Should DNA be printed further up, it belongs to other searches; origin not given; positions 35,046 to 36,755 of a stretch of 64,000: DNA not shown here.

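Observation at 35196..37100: Solute-symporter-like permease fused to an enediyne-PKS-type thioesterase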

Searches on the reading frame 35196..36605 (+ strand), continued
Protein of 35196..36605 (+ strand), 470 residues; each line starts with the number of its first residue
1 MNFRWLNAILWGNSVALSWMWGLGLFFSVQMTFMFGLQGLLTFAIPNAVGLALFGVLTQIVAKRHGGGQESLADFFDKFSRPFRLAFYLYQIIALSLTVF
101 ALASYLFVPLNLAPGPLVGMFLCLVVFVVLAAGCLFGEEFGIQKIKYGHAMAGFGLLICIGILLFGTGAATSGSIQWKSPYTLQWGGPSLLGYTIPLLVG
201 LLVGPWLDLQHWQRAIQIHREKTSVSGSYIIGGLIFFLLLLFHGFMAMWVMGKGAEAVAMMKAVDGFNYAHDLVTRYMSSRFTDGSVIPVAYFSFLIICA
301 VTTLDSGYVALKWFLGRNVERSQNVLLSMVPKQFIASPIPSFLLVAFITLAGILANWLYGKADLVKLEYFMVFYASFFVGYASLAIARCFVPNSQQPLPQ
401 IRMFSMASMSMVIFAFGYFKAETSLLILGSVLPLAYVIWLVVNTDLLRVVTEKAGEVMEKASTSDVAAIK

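Call 77: find_encoding_contigs(protein=P0148, flank=10000, max_places=2)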
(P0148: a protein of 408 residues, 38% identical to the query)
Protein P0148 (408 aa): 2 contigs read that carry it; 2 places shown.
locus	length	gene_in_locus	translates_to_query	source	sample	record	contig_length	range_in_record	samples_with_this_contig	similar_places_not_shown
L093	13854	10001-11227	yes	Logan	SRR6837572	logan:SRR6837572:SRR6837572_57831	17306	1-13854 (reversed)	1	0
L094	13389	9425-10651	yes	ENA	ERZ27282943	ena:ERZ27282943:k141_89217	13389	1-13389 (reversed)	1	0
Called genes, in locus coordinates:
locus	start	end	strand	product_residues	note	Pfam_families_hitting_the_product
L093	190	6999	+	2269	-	-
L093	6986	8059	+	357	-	PF01648:ACPS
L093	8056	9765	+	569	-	PF00550:PP-binding, PF00106:adh_short, PF08659:KR, PF13561:adh_short_C2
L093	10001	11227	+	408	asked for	-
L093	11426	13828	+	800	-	PF13640:2OG-FeII_Oxy_3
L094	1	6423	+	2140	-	?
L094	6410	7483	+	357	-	PF01648:ACPS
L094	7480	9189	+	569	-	PF00550:PP-binding, PF00106:adh_short, PF08659:KR, PF13561:adh_short_C2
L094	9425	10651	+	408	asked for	-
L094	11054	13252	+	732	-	PF13640:2OG-FeII_Oxy_3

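Call 78: search_protein_families(library=pfam, proteins=[L093:190-6996:+, L093:6986-8056:+, L093:8056-9762:+, L093:10001-11224:+, L093:11426-13825:+], max_evalue=0.01)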
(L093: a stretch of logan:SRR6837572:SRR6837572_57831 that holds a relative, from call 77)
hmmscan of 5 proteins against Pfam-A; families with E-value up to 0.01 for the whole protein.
L093:190-6996:+ (2269 aa): 8 families
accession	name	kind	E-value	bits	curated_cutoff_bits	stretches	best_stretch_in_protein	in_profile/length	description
PF00109.32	ketoacyl-synt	-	1.3e-37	130.2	20.8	2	621-889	4-252/252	Beta-ketoacyl synthase, N-terminal domain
PF02801.28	Ketoacyl-synt_C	-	1e-24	87.2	20.8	1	897-1012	1-116/119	Beta-ketoacyl synthase, C-terminal domain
PF08659.16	KR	-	1e-19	71.6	22.6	1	1684-1910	4-178/180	KR domain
PF00698.26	Acyl_transf_1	-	1.9e-18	67.4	32.7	1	295-491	85-275/319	Acyl transferase domain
PF00106.31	adh_short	-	5.9e-15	55.7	26.6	1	1764-1893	34-164/195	short chain dehydrogenase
PF13561.12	adh_short_C2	-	3.1e-11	43.8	27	1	1768-1889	33-154/236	Enoyl-(Acyl carrier protein) reductase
PF21089.3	PKS_DH_N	-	5.4e-10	39.6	27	1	1993-2065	21-92/103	Polyketide synthase dehydratase domain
PF16197.11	KAsynt_C_assoc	-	2e-08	35.1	33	1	1018-1070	2-49/111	Ketoacyl-synthetase C-terminal extension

L093:6986-8056:+ (357 aa): 2 families
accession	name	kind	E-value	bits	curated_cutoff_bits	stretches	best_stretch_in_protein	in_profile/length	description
PF01648.25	ACPS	-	3.6e-08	33.9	25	1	220-275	1-63/111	4'-phosphopantetheinyl transferase superfamily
PF17837.6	4PPT_N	-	0.00037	20.9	27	1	51-81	10-40/68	4'-phosphopantetheinyl transferase N-terminal domain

L093:8056-9762:+ (569 aa): 5 families
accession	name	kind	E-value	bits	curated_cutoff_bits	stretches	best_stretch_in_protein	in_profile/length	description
PF13561.12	adh_short_C2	-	3.8e-54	184.2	27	1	332-565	6-236/236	Enoyl-(Acyl carrier protein) reductase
PF00106.31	adh_short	-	5.9e-35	121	26.6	1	324-506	2-183/195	short chain dehydrogenase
PF00550.31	PP-binding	-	1e-12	48.5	20.8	1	23-74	2-52/67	Phosphopantetheine attachment site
PF08659.16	KR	-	2e-09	38.1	22.6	1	326-435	4-116/180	KR domain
PF23441.1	SDR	-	0.0019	18.1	27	1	387-564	80-255/258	SDR-like rossmann domain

L093:10001-11224:+ (408 aa): 1 family
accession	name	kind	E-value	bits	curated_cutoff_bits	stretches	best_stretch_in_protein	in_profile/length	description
PF01618.21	MotA_ExbB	-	0.0053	16.9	22.9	1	81-150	40-101/127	MotA/TolQ/ExbB proton channel family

L093:11426-13825:+ (800 aa): 1 family
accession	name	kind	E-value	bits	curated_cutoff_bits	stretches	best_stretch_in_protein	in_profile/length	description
PF13640.12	2OG-FeII_Oxy_3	-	4.5e-08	34.4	27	1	159-246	2-96/98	2OG-Fe(II) oxygenase superfamily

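Call 79: search_solved_structures(query=L093:190-6996:+, max_evalue=0.00001)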
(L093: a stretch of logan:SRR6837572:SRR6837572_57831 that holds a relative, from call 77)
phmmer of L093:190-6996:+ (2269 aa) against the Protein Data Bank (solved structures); distinct sequences matched with E-value up to 0.00001: 228 (the best 60 are shown).
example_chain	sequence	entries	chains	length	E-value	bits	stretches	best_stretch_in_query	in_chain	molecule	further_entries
7zma_A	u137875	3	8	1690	7e-64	219.2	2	804-1080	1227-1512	Putative polyketide synthase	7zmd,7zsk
4mz0_A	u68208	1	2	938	3.6e-62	213.6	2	796-1065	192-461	CurL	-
9iyw_A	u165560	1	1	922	1.3e-56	195.2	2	796-1203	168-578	Polyketide synthase,GfsA KSQ-AncAT chimeric protein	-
5bp1_A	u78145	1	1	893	6.8e-56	192.8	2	796-1089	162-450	Mycocerosic acid synthase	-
8in9_A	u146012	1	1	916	1.1e-55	192.1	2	794-1085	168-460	Polyketide synthase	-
7vee_A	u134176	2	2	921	4.9e-54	186.6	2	794-1085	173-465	Polyketide synthase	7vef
7s6b_A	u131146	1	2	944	2e-53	184.5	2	794-1080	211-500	Polyketide synthase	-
8g4u_A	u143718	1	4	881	4.9e-53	183.3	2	797-1090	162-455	EryAIII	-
7m7j_B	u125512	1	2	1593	9.6e-52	179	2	797-1111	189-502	EryAI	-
7m7f_B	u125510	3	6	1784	9.8e-52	179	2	797-1111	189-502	EryAI,6-deoxyerythronolide-B synthase EryA3, modules 5 and 6 chimera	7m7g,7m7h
7m7i_B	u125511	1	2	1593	9.9e-52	178.9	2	797-1111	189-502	EryAI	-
8tjn_B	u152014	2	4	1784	1.3e-51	178.6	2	797-1111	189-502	EryAI,6-deoxyerythronolide-B synthase EryA3, modules 5 and 6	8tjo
8ee0_A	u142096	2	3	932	5.6e-51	176.4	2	796-1078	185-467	6-deoxyerythronolide B synthase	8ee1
11sz_A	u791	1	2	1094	2.4e-50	174.4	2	798-1127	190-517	6-deoxyerythronolide-B synthase, Erythronolide synthase EryA2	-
7s6c_A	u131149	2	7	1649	7.4e-50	172.7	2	794-1080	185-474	6-deoxyerythronolide-B synthase EryA2, modules 3 and 4, Lsd14 Polyketide synthase fusion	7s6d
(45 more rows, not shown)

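Call 80: search_protein_families(library=ncbifam, proteins=[L093:190-6996:+, L093:6986-8056:+, L093:8056-9762:+, L093:11426-13825:+], max_evalue=0.00001)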
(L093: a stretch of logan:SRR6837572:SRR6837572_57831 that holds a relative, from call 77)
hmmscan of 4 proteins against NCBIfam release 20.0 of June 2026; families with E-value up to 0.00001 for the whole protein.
L093:190-6996:+ (2269 aa): 73 families (the best 25 are shown)
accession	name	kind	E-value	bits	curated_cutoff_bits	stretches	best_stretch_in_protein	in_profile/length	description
NF045894.1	PKS_plus_SDR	equivalog_domain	2.7e-115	386.5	1740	3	808-1068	168-428/1515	type I polyketide synthase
TIGR02813.1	omega_3_PfaA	subfamily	5.1e-107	358.5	1010.1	4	794-1072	188-467/2582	polyketide-type polyunsaturated fatty acid synthase PfaA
NF040607.1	mycolic_Pks13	equivalog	7.1e-63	212.7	2100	2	807-1074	265-533/1680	polyketide synthase Pks13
NF041183.1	Pks2_ls1_myc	equivalog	1.2e-59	201.5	2400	2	806-1066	166-424/2086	sulfolipid-1 biosynthesis phthioceranic/hydroxyphthioceranic acid synthase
TIGR03150.1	fabF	equivalog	1.8e-42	145.5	493.75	1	811-1064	159-406/407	beta-ketoacyl-ACP synthase II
NF005589.0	PRK07314.1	subfamily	8.9e-40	136.7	387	1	809-1066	160-411/413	beta-ketoacyl-ACP synthase II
NF004970.0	PRK06333.1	subfamily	3.2e-36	125.1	525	1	810-1068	170-423/424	beta-ketoacyl-ACP synthase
NF053555.1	prodigi_MBC_PigJ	equivalog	3.4e-36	124.8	900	1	791-1065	491-757/759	prodigiosin MBC biosynthesis protein PigJ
NF006618.0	PRK09185.1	subfamily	6.4e-35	120.9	407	1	805-1064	153-390/394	beta-ketoacyl-ACP synthase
TIGR03131.1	malonate_mdcH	equivalog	6.5e-35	121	297.9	1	241-496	31-277/297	malonate decarboxylase subunit epsilon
NF058662.1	cispenta_AmcF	equivalog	1.4e-33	116.4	325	1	793-1063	109-366/369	cispentacin biosynthesis acyltransferase subunit AmcF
NF004618.0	PRK05952.1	equivalog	6.1e-30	104.4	455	1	798-1065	132-381/384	beta-ketoacyl-ACP synthase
TIGR00128.1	fabD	equivalog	2.4e-28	99.5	260.9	1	296-495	86-287/290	ACP S-malonyltransferase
NF005916.1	PRK07910.1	equivalog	1.9e-27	96.2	560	1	811-1064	169-415/418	KasA/KasB family beta-ketoacyl-ACP synthase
NF005076.0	PRK06501.1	equivalog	1.2e-26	93.6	629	1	789-1065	151-421/425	beta-ketoacyl-ACP synthase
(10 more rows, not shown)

L093:6986-8056:+ (357 aa): 0 families

L093:8056-9762:+ (569 aa): 219 families (the best 25 are shown)
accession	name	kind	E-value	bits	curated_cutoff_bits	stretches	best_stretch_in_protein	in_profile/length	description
NF005975.0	PRK08063.1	equivalog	1.5e-59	201.4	328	1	321-566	3-248/250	enoyl-[acyl-carrier-protein] reductase FabL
NF005559.1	PRK07231.1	subfamily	1.2e-47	162.6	215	1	320-565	2-248/249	glucose 1-dehydrogenase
NF004778.0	PRK06124.1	equivalog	3.5e-41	141.3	303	1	318-566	7-254/256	SDR family oxidoreductase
NF004791.0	PRK06138.1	equivalog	2.7e-40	138.3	312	1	321-566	4-251/252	SDR family oxidoreductase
NF005893.0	PRK07856.1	equivalog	1.8e-37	129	255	1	317-563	4-240/255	SDR family oxidoreductase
NF009466.0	PRK12826.1-2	subfamily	3.1e-37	128.4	222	1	323-565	4-245/248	3-oxoacyl-ACP reductase FabG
NF009468.0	PRK12826.1-4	equivalog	6.8e-37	127.5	318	1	320-566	5-249/256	SDR family oxidoreductase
TIGR01830.1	3oxo_ACP_reduc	equivalog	1.1e-35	123.5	297.75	1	325-564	1-238/239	3-oxoacyl-[acyl-carrier-protein] reductase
NF004198.0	PRK05653.1-3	equivalog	2e-35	122.4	296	1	321-565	6-247/248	3-oxoacyl-ACP reductase FabG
NF053701.1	CsHdxCHCADhChcB2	equivalog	2.6e-35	122.1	350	1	320-565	1-243/245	cis-4-hydroxycyclohexanecarboxylate dehydrogenase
NF005681.0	PRK07478.1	subfamily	5.8e-35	120.9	267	1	321-565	5-250/254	SDR family oxidoreductase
NF005853.0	PRK07774.1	equivalog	1.5e-34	119.5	303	1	320-565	4-247/250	SDR family oxidoreductase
NF005446.0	PRK07035.1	equivalog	2.9e-33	115.2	373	1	320-565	9-254/255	SDR family oxidoreductase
NF004818.0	PRK06172.1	equivalog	9.8e-33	113.5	336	1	320-565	5-251/253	SDR family oxidoreductase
NF005067.0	PRK06484.1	equivalog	3.4e-32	111.7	713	1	310-565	270-512/524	short chain dehydrogenase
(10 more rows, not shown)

L093:11426-13825:+ (800 aa): 0 families

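Call 82: find_encoding_contigs(protein=P0159, flank=10000, max_places=3)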
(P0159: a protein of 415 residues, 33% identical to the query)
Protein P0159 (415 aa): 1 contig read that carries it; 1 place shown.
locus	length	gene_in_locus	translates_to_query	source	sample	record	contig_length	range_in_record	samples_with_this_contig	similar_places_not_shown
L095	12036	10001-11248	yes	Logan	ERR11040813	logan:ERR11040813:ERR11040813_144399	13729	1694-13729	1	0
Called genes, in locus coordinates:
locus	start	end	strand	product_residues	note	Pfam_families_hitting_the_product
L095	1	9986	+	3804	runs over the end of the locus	PF00501:AMP-binding, PF23024:AMP-dom_DIP2-like, PF00109:ketoacyl-synt, PF02801:Ketoacyl-synt_C, PF16197:KAsynt_C_assoc, PF22336:RhiE-like_linker, PF22621:CurL-like_PKS_C, PF21089:PKS_DH_N, +24 more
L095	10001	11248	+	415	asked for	-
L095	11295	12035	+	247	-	?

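Call 83: search_protein_families(library=pfam, proteins=[L095:3-9983:+, L095:10001-11245:+, L095:11295-12035:+], max_evalue=0.001)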
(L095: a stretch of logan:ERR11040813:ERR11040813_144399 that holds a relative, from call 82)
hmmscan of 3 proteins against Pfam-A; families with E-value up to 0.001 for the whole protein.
L095:3-9983:+ (3327 aa): 23 families
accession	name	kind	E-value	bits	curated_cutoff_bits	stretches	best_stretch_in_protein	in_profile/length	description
PF00109.32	ketoacyl-synt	-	3.1e-179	594.2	20.8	2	1891-2141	2-252/252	Beta-ketoacyl synthase, N-terminal domain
PF08659.16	KR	-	1.5e-122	406.6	22.6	2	1530-1707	1-179/180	KR domain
PF02801.28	Ketoacyl-synt_C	-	9.5e-84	277.7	20.8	2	2150-2266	2-118/119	Beta-ketoacyl synthase, C-terminal domain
PF22621.2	CurL-like_PKS_C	-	4.5e-38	129.5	27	2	2332-2394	1-64/64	CurL-like, PKS C-terminal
PF00550.31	PP-binding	-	6.3e-34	116.5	20.8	3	1797-1866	1-67/67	Phosphopantetheine attachment site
PF16197.11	KAsynt_C_assoc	-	5.7e-30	104.4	33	2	558-667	2-107/111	Ketoacyl-synthetase C-terminal extension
PF14765.12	PS-DH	-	6.8e-30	104.2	23.7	1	895-1035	12-165/166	Polyketide synthase dehydratase N-terminal domain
PF03959.19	FSH1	-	5.3e-29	101.8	21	1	3043-3313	3-209/211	Serine hydrolase (FSH1)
PF00106.31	adh_short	-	6.6e-28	98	26.6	2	1532-1688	3-160/195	short chain dehydrogenase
PF22336.2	RhiE-like_linker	-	4.2e-27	94.4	27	2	2335-2397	1-63/67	RhiE-like, KS-MAT linker domain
PF13602.12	ADH_zinc_N_2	-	3.8e-19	70.4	27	1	1383-1518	4-134/134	Zinc-binding dehydrogenase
PF13561.12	adh_short_C2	-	9.1e-17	61.9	27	2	1540-1687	7-153/236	Enoyl-(Acyl carrier protein) reductase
PF00107.32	ADH_zinc_N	-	7.9e-16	58.6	31.8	1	1348-1443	1-94/129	Zinc-binding dehydrogenase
PF21089.3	PKS_DH_N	-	7.6e-15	55.2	27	1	763-862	1-103/103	Polyketide synthase dehydratase domain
PF16363.11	GDP_Man_Dehyd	-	2.5e-13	50.6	27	2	1533-1604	1-75/332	GDP-mannose 4,6 dehydratase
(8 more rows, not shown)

L095:10001-11245:+ (415 aa): 0 families

L095:11295-12035:+ (247 aa): 1 family
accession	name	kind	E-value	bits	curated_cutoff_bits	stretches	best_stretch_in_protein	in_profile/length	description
PF00698.26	Acyl_transf_1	-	4e-35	122.3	32.7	1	3-233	1-234/319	Acyl transferase domain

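Call 86: find_related_loci(query=A9, collection=metagenome_contigs, flank=8000)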
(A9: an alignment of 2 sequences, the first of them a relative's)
Query A9 (415 aa) in metagenome_contigs; peptide patterns used: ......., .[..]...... (x = any residue, [..] = any of these).
149 stretches matched a pattern; 22 encode a relative of the query (tblastn E <= 1e-3); 22 distinct loci.
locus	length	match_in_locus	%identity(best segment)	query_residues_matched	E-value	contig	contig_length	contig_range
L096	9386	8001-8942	31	2-313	7e-46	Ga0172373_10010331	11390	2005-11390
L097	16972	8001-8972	31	4-311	4e-45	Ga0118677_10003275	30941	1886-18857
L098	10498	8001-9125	31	1-343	2e-44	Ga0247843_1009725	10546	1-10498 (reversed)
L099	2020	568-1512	28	1-313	1e-40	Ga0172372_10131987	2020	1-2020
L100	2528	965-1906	28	2-313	2e-39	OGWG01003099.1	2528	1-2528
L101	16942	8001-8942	28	2-313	3e-39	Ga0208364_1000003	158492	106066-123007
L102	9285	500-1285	34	1-236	2e-39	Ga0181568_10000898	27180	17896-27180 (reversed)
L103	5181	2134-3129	30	1-295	3e-38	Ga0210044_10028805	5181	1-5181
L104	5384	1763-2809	31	4-313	4e-37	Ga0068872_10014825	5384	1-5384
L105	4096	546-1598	28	2-313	3e-35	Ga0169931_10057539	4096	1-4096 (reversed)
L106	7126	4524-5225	35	2-245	2e-31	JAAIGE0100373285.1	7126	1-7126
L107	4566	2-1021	29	13-313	2e-31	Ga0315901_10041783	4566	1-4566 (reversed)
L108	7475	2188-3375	26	1-400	2e-27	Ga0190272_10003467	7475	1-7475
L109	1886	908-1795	28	1-305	3e-26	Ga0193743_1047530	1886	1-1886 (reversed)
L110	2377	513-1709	25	1-409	4e-26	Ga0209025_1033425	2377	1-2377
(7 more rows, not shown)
